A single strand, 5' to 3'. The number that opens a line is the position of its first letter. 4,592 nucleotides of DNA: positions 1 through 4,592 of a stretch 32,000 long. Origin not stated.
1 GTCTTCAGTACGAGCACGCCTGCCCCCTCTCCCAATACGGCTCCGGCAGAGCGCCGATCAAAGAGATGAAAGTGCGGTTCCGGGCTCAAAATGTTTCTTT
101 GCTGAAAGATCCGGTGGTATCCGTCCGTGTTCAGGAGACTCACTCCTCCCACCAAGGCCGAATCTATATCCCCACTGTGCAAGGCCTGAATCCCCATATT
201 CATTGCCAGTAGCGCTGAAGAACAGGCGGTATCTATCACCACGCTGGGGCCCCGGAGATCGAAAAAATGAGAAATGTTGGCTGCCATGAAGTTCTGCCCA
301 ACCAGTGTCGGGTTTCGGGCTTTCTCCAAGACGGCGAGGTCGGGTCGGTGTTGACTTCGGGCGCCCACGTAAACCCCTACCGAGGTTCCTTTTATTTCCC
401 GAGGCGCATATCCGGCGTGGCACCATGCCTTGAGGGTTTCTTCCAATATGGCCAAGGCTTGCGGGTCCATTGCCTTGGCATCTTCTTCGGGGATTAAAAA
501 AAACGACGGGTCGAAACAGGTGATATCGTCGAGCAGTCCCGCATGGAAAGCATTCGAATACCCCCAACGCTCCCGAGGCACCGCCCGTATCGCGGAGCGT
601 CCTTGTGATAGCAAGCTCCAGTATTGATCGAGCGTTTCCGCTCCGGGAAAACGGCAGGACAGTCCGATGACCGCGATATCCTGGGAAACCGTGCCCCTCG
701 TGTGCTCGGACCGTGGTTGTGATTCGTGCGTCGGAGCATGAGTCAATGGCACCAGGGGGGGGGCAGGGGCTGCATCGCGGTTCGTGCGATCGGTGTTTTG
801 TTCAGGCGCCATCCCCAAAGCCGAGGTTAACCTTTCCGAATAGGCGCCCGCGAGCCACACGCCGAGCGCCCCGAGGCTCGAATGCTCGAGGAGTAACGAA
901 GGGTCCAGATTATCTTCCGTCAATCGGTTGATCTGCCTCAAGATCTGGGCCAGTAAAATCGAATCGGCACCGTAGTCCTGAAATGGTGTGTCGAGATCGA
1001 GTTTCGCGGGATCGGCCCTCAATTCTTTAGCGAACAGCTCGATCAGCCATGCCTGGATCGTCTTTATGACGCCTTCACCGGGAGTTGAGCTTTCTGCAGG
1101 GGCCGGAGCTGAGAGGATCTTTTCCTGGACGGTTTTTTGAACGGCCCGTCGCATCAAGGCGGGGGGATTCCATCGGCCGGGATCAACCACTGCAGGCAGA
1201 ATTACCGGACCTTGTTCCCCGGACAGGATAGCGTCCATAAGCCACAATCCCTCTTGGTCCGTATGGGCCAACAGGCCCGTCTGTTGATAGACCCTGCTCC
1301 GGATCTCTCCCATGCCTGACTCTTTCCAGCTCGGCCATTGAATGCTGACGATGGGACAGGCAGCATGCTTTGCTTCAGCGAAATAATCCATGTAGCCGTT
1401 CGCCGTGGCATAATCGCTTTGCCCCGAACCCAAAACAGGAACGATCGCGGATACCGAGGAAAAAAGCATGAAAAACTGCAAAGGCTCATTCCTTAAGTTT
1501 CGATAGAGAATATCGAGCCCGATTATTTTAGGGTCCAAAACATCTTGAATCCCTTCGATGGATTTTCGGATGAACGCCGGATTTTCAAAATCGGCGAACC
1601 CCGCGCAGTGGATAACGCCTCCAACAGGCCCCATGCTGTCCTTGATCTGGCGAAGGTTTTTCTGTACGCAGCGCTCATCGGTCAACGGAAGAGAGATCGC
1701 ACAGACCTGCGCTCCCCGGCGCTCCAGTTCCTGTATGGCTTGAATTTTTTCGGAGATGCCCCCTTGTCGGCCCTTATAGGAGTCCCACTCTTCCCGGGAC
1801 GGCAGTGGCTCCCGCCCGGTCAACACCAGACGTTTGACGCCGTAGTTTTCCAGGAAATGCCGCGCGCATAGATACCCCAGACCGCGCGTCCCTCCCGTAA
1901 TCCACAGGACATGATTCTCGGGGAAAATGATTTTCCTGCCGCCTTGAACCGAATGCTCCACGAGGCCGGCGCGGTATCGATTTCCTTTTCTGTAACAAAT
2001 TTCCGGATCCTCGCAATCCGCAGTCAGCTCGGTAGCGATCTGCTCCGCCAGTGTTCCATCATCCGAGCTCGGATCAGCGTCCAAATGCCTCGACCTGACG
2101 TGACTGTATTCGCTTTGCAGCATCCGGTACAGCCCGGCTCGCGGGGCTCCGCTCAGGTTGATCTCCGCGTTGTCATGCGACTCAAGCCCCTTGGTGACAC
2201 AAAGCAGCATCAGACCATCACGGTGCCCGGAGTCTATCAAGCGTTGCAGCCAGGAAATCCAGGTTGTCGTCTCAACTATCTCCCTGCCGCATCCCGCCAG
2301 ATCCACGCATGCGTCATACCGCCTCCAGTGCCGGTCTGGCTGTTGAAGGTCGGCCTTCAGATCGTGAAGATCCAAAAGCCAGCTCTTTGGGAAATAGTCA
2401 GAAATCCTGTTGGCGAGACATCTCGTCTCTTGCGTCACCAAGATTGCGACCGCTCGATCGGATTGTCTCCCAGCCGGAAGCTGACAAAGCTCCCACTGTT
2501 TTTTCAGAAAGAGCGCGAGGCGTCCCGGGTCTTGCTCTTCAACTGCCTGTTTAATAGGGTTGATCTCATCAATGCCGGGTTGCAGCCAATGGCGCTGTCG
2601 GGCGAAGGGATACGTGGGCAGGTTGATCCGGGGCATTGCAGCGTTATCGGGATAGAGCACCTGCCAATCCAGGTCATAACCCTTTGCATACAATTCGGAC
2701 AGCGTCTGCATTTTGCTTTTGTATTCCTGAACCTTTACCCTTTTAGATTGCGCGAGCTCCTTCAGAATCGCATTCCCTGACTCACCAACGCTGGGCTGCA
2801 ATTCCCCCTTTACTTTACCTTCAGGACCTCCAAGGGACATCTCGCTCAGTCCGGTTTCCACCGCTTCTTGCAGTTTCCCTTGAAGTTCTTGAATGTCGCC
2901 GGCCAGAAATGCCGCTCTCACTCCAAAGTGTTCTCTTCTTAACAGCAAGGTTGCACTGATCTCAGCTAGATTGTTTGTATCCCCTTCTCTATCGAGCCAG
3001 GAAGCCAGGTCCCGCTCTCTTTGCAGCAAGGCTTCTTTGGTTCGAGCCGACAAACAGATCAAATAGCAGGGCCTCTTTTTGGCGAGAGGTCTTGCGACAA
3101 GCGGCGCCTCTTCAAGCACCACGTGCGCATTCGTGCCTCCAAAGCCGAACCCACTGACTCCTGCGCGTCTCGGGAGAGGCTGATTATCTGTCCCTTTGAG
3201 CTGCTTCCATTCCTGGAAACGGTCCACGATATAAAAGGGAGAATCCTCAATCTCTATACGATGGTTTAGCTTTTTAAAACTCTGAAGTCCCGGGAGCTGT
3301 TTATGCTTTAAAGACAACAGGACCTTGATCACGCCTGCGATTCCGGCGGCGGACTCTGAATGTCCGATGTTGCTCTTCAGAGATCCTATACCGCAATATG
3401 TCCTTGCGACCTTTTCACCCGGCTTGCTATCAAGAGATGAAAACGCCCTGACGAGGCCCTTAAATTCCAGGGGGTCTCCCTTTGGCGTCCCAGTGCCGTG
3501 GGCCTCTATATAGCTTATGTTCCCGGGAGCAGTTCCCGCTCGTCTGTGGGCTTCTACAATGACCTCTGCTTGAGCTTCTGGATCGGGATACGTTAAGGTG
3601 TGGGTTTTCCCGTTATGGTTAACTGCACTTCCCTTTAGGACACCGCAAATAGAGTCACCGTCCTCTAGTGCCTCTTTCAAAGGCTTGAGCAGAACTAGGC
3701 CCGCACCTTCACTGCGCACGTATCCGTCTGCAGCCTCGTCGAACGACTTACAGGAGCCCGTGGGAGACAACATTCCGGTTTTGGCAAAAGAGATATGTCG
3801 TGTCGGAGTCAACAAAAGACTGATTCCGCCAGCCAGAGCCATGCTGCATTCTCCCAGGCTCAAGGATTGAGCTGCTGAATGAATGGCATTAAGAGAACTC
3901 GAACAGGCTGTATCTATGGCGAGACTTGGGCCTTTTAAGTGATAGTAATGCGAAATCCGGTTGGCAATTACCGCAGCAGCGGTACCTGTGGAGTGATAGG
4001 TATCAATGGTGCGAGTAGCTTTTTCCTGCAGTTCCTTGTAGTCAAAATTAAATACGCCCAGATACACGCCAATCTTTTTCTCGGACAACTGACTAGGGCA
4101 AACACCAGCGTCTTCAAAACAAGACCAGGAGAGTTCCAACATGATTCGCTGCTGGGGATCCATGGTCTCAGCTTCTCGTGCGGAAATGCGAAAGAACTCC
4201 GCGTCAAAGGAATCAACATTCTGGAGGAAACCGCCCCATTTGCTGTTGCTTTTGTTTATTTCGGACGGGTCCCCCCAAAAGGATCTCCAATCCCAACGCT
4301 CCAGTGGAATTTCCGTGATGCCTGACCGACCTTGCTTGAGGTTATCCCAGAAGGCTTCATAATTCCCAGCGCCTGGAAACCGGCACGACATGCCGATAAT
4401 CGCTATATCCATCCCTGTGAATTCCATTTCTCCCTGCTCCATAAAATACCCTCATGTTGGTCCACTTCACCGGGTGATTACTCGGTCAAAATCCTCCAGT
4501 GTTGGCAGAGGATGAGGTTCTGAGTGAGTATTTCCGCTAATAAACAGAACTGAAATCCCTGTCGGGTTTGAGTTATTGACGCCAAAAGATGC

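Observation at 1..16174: Trans-AT PKS locus whose megasynthase and trans-acting enzyme operon are separated by about 6.5 kb of AT-rich, IS-punctured DNA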

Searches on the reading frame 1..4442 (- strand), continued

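Call 46: find_encoding_contigs(protein=P0008, flank=10000, max_places=2)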
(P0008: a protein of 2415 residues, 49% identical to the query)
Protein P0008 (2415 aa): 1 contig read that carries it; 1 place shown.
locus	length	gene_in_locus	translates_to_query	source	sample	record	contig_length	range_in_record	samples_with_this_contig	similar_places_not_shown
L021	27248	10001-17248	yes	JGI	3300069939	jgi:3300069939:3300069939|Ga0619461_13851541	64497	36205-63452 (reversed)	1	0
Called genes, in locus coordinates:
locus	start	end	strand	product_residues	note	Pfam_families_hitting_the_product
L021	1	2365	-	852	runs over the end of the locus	PF16499:Melibiase_2, PF17801:Melibiase_C, PF00754:F5_F8_type_C (weak), PF22633:F5_F8_type_C_2 (weak), PF13385:Laminin_G_3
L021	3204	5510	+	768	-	PF00698:Acyl_transf_1, PF21607:FabD_helical_ins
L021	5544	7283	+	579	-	PF02543:Carbam_trans_N, PF16861:Carbam_trans_C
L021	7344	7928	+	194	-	PF01947:Rv2949c-like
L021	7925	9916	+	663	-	PF02310:B12-binding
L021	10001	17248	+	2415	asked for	PF00501:AMP-binding, PF23024:AMP-dom_DIP2-like, PF00550:PP-binding, PF00109:ketoacyl-synt, PF02801:Ketoacyl-synt_C, PF16197:KAsynt_C_assoc, PF22336:RhiE-like_linker, PF22621:CurL-like_PKS_C, +7 more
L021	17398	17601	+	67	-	-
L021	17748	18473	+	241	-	PF01844:HNH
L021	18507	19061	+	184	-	PF04480:DUF559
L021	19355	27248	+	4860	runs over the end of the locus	PF21089:PKS_DH_N, PF00109:ketoacyl-synt, PF00550:PP-binding, PF02801:Ketoacyl-synt_C, PF16197:KAsynt_C_assoc, PF22336:RhiE-like_linker, PF22621:CurL-like_PKS_C, PF21089:PKS_DH_N, +29 more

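Call 51: search_protein_families(library=pfam, max_evalue=0.0001, proteins=[L002:4907-7306:+, L002:6707-10006:+, L001:117-944:+, L001:956-2422:+, L001:2438-3379:+, L001:3621-4277:+, L001:7609-8145:+, L001:8285-10384:+])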
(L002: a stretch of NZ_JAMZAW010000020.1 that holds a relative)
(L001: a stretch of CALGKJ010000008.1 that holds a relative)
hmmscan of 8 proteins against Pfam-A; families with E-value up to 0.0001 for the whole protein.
L002:4907-7306:+ (800 aa): 8 families
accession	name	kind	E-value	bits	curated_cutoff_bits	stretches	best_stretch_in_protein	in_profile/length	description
PF00109.32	ketoacyl-synt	-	1.8e-93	313.2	20.8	1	7-252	2-252/252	Beta-ketoacyl synthase, N-terminal domain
PF02801.28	Ketoacyl-synt_C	-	8.1e-41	139.2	20.8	1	260-383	1-118/119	Beta-ketoacyl synthase, C-terminal domain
PF16197.11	KAsynt_C_assoc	-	4.9e-13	49.9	33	1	387-463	2-70/111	Ketoacyl-synthetase C-terminal extension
PF22336.2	RhiE-like_linker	-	8.9e-13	48.5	27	1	458-524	2-66/67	RhiE-like, KS-MAT linker domain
PF22621.2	CurL-like_PKS_C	-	2.3e-12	47.1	27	1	455-518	2-64/64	CurL-like, PKS C-terminal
PF14765.12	PS-DH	-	2e-10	40.9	23.7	1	711-797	7-100/166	Polyketide synthase dehydratase N-terminal domain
PF21089.3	PKS_DH_N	-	8e-10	39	27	1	612-687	24-102/103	Polyketide synthase dehydratase domain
PF00108.29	Thiolase_N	-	1.5e-05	25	26.4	1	164-204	75-115/260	Thiolase, N-terminal domain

L002:6707-10006:+ (1100 aa): 6 families
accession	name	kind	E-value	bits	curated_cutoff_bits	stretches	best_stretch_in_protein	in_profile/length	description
PF14765.12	PS-DH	-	1.2e-46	158.7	23.7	2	955-1099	3-151/166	Polyketide synthase dehydratase N-terminal domain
PF08659.16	KR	-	3.8e-46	157.7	22.6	1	474-657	1-179/180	KR domain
PF21089.3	PKS_DH_N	-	6.1e-22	78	27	2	839-926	12-101/103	Polyketide synthase dehydratase domain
PF00106.31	adh_short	-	2.7e-13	50.3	26.6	1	476-631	3-159/195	short chain dehydrogenase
PF00550.31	PP-binding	-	2.6e-11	44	20.8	1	739-804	2-67/67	Phosphopantetheine attachment site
PF13561.12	adh_short_C2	-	1.1e-05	25.5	27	1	495-591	17-111/236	Enoyl-(Acyl carrier protein) reductase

L001:117-944:+ (275 aa): 1 family
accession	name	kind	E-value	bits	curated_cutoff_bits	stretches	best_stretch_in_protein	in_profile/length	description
PF00528.27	BPD_transp_1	-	3.1e-21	76.4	26.4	1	86-269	3-182/184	Binding-protein-dependent transport system inner membrane component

L001:956-2422:+ (488 aa): 3 families
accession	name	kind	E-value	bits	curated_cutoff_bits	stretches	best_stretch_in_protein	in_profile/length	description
PF00251.26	Glyco_hydro_32N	-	2.7e-103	346.2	22.1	1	31-340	1-307/307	Glycosyl hydrolases family 32 N-terminal domain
PF08244.19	Glyco_hydro_32C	-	1.6e-30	106.7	21.9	1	344-477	2-147/158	Glycosyl hydrolases family 32 C terminal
PF04616.20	Glyco_hydro_43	-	1.5e-05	25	32.2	0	167-239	10-84/288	Glycosyl hydrolases family 43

L001:2438-3379:+ (313 aa): 1 family
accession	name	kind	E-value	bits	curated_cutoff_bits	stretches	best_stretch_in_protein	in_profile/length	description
PF00294.29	PfkB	-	1.7e-71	241.4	25.8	1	2-307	4-301/302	pfkB family carbohydrate kinase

L001:3621-4277:+ (218 aa): 9 families
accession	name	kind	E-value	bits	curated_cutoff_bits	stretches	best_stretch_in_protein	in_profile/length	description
PF13649.12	Methyltransf_25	-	8.2e-22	78.2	27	1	41-134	2-97/97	Methyltransferase domain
PF08241.18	Methyltransf_11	-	1.8e-21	77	21.2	1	41-138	1-95/95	Methyltransferase domain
PF13847.12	Methyltransf_31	-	3.5e-18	66.1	27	1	38-148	5-119/145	Methyltransferase domain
PF08242.18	Methyltransf_12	-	1.1e-11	45.8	30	1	41-135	1-97/98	Methyltransferase domain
PF03848.20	TehB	-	2.1e-11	44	20.4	1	40-134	34-128/193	Tellurite resistance protein TehB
PF01209.24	Ubie_methyltran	-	1.4e-10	41.3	20.1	1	32-149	43-162/233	ubiE/COQ5 methyltransferase family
PF13489.12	Methyltransf_23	-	3.6e-10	40.2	27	1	38-141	24-119/164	Methyltransferase domain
PF05175.20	MTS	-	8.5e-08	32.4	23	1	27-139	22-139/170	Methyltransferase small domain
PF05148.21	Methyltransf_8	-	2.2e-06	28.2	27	1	33-139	68-157/219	Hypothetical methyltransferase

L001:7609-8145:+ (178 aa): 0 families

L001:8285-10384:+ (700 aa): 3 families
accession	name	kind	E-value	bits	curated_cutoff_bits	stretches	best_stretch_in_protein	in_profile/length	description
PF00501.34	AMP-binding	-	2.8e-54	184.8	29.9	1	14-407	4-384/384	AMP-binding enzyme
PF23024.1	AMP-dom_DIP2-like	-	2.9e-11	43.8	27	1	450-562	1-107/110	Disco-interacting protein 2-like, AMP domain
PF00550.31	PP-binding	-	2.2e-10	41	20.8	1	592-656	3-67/67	Phosphopantetheine attachment site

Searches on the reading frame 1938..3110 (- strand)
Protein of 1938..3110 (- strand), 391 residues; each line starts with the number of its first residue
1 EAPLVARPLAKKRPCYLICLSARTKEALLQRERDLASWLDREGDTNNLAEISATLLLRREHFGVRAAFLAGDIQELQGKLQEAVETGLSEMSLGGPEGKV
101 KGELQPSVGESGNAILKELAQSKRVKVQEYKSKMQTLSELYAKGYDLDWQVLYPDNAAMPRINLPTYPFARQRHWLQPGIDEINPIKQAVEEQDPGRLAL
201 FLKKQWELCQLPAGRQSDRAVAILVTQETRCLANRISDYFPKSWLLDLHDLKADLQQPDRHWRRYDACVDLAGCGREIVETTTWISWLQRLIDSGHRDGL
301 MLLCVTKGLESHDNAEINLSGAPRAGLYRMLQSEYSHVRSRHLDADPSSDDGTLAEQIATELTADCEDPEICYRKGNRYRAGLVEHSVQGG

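Call 65: search_protein_families(library=pfam, max_evalue=5, proteins=[window:1938-3110:-])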
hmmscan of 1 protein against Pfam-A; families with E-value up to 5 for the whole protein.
window:1938-3110:- (391 aa): 2 families
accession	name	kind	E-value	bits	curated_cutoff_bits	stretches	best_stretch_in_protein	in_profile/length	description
PF22621.2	CurL-like_PKS_C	-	9.3e-12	45.2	27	1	16-80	1-64/64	CurL-like, PKS C-terminal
PF22336.2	RhiE-like_linker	-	8.5e-11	42.1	27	1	19-85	1-65/67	RhiE-like, KS-MAT linker domain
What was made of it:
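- Checked: At E<=5 it gives only the CurL/RhiE-type KS linker (call 65).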

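Call 66: search_solved_structures(query=window:1938-3110:-, max_evalue=0.01)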
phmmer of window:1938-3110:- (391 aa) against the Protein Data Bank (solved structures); distinct sequences matched with E-value up to 0.01: 57.
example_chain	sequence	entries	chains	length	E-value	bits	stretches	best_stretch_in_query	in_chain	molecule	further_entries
5ktk_A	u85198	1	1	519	3.7e-53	184.4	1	196-388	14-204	Polyketide synthase PksJ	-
7zma_A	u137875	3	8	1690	5.3e-23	85.1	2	9-177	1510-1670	Putative polyketide synthase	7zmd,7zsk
6mhl_A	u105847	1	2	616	2.4e-13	53.3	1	13-177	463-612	Hybrid NRPS/PKS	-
4z37_A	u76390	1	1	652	2.7e-13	53.1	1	12-177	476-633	Putative mixed polyketide synthase/non-ribosomal peptide synthetase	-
7zmc_A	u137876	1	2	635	4.9e-12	49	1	9-177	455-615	Putative polyketide synthase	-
5elp_C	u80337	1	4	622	1.2e-11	47.7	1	15-176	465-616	NRPS/PKS protein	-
4na2_A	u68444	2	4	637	1.9e-10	43.8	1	13-176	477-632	Polyketide synthase PksJ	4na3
4na1_A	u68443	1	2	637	1.9e-10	43.8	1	13-176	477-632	Polyketide synthase PksJ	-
6mhk_A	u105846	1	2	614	2.8e-10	43.2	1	8-176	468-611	Polyketide synthase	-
9iyw_A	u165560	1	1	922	9.1e-10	41.5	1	94-177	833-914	Polyketide synthase,GfsA KSQ-AncAT chimeric protein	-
4qyr_A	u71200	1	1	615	1.8e-09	40.6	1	6-177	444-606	AT-less polyketide synthase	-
7zm9_A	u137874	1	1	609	1.9e-09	40.5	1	14-176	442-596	Putative polyketide synthase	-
8g4u_A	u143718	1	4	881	3.5e-09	39.6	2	136-179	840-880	EryAIII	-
8in9_A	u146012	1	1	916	4e-09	39.4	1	95-177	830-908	Polyketide synthase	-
7vee_A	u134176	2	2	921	4e-09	39.4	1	95-177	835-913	Polyketide synthase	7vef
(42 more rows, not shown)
